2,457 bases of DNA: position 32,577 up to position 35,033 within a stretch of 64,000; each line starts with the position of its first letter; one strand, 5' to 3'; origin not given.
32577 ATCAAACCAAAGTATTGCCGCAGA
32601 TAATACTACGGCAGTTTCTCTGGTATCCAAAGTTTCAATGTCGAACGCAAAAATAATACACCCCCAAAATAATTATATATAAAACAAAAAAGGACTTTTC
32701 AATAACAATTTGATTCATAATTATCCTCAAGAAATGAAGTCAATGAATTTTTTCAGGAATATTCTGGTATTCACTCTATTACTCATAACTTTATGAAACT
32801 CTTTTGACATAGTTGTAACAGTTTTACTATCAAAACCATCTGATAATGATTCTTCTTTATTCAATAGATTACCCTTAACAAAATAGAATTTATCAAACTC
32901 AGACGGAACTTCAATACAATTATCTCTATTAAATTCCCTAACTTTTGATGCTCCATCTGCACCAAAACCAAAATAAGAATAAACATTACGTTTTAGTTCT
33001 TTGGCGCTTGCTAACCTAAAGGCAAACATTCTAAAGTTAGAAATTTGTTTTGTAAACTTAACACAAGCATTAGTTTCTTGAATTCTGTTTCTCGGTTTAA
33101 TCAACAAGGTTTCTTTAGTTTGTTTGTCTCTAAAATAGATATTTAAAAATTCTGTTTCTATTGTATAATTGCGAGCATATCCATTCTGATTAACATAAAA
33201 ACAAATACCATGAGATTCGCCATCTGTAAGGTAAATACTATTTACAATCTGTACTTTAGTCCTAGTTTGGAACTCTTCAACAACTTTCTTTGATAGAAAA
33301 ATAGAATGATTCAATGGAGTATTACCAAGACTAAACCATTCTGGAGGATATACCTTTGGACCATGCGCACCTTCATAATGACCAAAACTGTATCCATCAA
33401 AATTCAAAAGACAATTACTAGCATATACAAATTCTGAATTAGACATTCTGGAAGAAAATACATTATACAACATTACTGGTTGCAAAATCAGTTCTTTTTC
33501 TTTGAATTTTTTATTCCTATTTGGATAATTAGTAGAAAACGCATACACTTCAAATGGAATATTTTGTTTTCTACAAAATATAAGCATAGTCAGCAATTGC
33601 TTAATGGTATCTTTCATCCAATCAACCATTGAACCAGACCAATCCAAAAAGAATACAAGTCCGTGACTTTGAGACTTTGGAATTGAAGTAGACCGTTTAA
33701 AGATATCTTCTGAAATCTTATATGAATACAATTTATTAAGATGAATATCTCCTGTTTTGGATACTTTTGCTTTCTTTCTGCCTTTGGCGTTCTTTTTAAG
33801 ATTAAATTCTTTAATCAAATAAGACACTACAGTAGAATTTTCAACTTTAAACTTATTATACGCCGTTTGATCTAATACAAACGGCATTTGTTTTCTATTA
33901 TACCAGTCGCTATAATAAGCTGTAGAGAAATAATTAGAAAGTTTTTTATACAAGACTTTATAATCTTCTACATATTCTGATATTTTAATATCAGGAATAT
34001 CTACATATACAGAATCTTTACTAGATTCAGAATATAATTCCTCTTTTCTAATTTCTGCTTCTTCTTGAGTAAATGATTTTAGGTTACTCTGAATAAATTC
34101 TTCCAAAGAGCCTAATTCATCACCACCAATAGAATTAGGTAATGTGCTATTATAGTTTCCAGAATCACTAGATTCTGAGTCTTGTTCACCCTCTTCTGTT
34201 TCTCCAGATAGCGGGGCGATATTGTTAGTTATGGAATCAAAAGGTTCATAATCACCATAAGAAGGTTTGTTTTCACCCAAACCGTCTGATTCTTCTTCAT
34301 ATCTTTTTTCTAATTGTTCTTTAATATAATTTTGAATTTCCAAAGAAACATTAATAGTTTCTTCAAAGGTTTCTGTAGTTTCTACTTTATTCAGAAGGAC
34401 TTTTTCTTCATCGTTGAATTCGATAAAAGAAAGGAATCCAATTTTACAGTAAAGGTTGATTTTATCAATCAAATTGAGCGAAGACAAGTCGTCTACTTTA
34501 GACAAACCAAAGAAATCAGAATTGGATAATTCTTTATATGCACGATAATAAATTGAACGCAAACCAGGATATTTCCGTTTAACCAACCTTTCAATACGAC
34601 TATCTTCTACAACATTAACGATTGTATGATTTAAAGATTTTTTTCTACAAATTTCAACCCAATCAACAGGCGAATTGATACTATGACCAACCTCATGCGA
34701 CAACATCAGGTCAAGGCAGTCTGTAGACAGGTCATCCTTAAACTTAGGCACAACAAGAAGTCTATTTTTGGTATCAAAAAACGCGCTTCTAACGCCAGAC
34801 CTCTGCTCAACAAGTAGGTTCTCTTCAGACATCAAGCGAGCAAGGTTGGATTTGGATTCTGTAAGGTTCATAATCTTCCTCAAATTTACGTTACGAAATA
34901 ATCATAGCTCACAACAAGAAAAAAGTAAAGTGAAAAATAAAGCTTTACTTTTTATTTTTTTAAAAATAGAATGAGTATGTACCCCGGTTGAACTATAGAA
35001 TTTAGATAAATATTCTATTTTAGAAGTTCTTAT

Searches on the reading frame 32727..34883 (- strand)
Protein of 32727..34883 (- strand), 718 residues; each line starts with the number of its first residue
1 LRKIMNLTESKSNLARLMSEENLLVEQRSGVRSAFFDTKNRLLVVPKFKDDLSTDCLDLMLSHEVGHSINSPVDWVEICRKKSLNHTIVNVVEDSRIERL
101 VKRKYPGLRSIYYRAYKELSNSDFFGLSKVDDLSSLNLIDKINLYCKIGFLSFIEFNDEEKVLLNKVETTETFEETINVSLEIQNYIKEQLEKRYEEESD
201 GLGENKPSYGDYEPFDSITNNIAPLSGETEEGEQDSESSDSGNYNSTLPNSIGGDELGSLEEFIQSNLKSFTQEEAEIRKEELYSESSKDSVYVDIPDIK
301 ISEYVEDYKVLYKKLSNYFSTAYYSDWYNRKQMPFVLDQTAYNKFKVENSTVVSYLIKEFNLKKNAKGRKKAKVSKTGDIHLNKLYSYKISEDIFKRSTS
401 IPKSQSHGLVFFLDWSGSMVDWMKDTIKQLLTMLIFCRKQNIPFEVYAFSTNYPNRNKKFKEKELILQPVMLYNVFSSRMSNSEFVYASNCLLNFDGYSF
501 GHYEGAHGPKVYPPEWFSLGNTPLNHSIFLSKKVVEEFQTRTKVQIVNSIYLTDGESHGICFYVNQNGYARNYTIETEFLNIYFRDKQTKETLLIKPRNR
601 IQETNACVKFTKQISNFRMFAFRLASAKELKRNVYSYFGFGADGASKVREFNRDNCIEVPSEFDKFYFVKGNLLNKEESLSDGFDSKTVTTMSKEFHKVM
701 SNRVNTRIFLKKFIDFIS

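Call 37: search_protein_families(library=pfam, proteins=[window:32727-34883:-], max_evalue=0.01)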
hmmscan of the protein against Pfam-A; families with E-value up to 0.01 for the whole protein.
window:32727-34883:- (718 aa): 1 family
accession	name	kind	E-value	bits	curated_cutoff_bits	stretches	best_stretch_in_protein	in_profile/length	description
PF03524.21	CagX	-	0.00041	20.7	34.2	0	538-635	14-93/198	Conjugal transfer protein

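Call 54: search_protein_families(library=phrogs, proteins=[window:32727-34883:-], max_evalue=0.00001)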
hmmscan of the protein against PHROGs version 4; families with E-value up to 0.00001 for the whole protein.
window:32727-34883:- (718 aa): 2 families
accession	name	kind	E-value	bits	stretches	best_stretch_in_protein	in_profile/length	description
phrog_459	-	other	1.9e-157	527.2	1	5-718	1-736/736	peptidase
phrog_5298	-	moron, auxiliary metabolic gene and host takeover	4.6e-07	29.9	1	153-465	249-523/645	cobalamin biosynthesis protein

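Call 57: find_encoding_contigs(protein=window:32727-34871:-, flank=10000, max_places=10)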
Protein window:32727-34871:- (714 aa): 16 contigs read that carry it; 2 places shown.
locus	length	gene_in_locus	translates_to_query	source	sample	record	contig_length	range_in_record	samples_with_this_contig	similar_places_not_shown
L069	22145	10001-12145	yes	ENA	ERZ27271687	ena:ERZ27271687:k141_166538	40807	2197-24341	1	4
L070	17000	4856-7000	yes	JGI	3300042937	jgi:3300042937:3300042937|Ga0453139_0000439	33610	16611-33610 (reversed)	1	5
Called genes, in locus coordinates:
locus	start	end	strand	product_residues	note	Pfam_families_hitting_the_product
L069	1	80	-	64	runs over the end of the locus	-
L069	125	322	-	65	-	-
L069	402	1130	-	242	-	-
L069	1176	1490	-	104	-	-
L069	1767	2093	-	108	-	-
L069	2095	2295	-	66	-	PF20661:SutA-RBD (weak)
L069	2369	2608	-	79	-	-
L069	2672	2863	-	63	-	-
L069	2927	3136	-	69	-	-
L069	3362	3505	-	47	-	-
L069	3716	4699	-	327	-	PF13191:AAA_16 (faint)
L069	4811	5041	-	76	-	-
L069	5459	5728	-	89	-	-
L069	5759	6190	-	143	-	PF13392:HNH_3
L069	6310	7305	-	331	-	-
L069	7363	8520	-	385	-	PF00004:AAA (faint), PF07726:AAA_3 (faint), PF07728:AAA_5, PF08406:CbbQ_C (weak)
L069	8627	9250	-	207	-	-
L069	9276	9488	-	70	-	-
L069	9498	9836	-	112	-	PF03079:ARD, PF02311:AraC_binding (weak), PF07883:Cupin_2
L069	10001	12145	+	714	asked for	-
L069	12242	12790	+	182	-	PF16473:Rv2179c-like (weak)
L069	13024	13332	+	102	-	-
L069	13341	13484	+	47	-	-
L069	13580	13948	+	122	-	-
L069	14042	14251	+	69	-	-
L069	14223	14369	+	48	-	-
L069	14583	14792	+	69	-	-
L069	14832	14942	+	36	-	-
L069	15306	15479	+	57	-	-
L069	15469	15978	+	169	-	PF06941:NT5C (weak)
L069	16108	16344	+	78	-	-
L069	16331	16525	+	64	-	-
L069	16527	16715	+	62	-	-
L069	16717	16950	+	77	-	-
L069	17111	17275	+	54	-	-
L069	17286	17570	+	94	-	-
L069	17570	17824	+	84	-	-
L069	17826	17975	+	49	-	-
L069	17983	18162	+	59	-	-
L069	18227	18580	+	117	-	-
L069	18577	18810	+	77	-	-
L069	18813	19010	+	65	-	-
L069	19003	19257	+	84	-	-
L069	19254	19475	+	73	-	-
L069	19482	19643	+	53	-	-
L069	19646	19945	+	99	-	-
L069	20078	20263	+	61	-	-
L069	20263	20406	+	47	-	-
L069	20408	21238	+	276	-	-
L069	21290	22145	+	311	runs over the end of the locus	-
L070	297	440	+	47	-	-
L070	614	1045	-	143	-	PF13392:HNH_3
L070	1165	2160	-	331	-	-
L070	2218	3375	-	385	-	PF00004:AAA (faint), PF07726:AAA_3 (faint), PF07728:AAA_5, PF08406:CbbQ_C (weak)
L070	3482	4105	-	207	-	-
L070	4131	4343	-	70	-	-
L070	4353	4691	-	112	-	PF03079:ARD, PF02311:AraC_binding (weak), PF07883:Cupin_2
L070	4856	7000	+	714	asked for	-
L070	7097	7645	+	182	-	PF16473:Rv2179c-like (weak)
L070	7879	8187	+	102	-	-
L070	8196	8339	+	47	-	-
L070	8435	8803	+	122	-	-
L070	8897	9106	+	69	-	-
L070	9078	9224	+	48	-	-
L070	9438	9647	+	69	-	-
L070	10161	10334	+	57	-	-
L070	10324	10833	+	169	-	PF06941:NT5C (weak)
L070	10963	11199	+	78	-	-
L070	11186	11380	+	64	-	-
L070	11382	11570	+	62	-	-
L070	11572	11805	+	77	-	-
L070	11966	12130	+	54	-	-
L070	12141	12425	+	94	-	-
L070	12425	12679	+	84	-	-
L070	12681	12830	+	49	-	-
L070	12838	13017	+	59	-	-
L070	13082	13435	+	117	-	-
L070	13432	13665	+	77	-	-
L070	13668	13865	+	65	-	-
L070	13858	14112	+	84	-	-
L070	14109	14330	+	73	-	-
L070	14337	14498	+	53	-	-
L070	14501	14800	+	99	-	-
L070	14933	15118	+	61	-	-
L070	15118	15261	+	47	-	-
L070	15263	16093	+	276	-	-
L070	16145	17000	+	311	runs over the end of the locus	-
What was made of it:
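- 88..39404 (.): Unique segment S (39,317 bp). It holds the minus-strand early block (about 88-35,000, including the 714-aa CobT-like peptidase, RnlA-like and Rnl2-like ligases, a Band-7 protein and a two-piece tmRNA). It also holds the plus-strand block of cupin, CobS, 331-aa, HNH and zinc-finger genes (about 35,600-39,404). All 16 contigs read that carry the 714-aa gene have the same divergent neighbour, the cupin/CobS block (call 57).
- All 16 contigs with the 714-aa gene keep S contiguous (call 57).
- Tried and rejected: Two strains, one lacking the CobS block: every contig with the 714-aa gene has the CobS block next to it (call 57).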
